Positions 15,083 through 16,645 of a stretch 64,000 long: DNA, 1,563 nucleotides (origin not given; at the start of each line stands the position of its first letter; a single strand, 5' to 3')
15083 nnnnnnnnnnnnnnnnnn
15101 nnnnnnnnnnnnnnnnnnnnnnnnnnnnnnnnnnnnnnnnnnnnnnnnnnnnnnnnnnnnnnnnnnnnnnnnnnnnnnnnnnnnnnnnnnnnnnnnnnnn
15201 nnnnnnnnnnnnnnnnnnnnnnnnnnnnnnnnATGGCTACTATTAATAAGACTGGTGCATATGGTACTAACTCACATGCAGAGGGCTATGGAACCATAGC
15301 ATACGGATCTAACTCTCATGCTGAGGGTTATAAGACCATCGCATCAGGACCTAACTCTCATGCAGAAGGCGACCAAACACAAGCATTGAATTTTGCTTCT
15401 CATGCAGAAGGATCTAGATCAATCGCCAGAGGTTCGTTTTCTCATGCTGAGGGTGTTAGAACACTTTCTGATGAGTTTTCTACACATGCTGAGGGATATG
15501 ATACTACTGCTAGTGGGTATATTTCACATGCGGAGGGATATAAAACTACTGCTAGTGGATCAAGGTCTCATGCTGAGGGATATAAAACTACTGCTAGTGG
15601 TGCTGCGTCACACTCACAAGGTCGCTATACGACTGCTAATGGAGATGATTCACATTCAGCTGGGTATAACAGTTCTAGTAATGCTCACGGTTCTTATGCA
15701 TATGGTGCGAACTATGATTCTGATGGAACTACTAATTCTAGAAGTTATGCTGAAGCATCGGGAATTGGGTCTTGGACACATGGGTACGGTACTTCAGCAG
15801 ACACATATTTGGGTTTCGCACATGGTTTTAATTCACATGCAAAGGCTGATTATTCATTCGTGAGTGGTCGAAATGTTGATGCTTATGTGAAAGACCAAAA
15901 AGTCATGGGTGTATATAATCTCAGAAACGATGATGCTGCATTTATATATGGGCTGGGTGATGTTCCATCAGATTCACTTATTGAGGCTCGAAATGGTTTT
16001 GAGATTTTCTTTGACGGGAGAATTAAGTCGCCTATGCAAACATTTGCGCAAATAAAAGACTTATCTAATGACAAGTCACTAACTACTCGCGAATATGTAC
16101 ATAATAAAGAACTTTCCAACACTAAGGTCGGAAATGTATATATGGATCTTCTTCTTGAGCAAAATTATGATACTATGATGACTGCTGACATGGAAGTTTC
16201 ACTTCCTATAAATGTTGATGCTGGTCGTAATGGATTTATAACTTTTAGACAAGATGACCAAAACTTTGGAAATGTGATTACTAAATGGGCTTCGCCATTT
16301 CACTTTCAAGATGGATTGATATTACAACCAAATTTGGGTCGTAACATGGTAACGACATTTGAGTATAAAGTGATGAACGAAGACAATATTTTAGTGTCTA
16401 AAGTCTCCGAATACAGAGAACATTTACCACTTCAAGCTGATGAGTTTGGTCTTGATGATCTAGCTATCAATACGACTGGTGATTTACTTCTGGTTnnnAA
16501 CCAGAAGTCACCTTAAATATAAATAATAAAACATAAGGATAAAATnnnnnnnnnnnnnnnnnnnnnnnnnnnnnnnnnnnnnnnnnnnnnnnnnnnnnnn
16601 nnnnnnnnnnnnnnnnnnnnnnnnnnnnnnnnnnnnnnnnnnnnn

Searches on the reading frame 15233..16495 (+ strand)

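Call 61: search_protein_families(library=pfam, proteins=[window:15233-16495:+], max_evalue=0.001)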
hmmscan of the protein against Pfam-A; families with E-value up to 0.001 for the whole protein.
window:15233-16495:+ (421 aa): 1 family
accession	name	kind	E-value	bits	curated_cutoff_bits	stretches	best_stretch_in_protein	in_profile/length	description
PF05658.19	YadA_head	-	9.2e-07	29.5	25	0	86-112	1-27/27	YadA head domain repeat (2 copies)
